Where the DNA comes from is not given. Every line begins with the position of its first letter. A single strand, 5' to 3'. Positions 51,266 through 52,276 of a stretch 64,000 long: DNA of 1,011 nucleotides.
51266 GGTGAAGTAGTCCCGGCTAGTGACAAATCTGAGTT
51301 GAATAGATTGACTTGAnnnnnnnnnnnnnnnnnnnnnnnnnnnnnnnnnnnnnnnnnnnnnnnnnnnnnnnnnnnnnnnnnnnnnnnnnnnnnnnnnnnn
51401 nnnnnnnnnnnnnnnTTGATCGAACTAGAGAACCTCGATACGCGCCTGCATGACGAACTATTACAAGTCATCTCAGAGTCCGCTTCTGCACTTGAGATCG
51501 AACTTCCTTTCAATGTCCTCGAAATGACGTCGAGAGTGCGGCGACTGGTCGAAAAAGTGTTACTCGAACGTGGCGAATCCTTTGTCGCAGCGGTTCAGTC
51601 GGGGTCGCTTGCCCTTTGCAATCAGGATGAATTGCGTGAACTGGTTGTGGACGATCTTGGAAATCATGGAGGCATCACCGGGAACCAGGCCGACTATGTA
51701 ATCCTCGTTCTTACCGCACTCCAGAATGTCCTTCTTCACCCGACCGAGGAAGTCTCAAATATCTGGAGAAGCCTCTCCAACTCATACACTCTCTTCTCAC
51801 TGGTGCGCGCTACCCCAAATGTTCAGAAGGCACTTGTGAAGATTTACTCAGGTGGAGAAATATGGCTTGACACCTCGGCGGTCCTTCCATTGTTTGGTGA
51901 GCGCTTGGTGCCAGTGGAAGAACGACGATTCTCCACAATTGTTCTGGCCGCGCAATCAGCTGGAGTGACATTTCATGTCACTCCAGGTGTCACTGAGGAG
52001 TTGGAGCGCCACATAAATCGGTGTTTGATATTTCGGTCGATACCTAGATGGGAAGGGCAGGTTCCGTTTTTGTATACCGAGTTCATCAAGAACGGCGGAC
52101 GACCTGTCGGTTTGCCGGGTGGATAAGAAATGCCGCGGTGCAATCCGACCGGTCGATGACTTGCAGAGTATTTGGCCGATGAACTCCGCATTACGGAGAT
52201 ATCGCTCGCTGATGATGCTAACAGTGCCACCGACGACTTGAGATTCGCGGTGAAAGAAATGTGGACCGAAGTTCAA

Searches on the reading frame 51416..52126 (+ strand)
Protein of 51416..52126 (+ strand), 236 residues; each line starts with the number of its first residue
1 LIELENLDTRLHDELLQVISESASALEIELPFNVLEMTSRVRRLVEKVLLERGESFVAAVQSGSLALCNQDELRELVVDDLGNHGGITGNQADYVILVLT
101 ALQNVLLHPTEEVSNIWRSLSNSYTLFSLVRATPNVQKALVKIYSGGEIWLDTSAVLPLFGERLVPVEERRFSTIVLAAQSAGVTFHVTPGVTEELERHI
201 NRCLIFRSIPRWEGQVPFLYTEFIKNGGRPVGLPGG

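Call 56: search_protein_families(library=pfam, proteins=[window:51416-52126:+], max_evalue=0.01)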
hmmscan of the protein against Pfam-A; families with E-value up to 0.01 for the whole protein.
window:51416-52126:+ (236 aa): 1 family
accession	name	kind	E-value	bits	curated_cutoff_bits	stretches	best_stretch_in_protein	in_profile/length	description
PF04134.17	DCC1-like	-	0.002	19.8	27.8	0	82-144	40-100/113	DCC1-like thiol-disulfide oxidoreductase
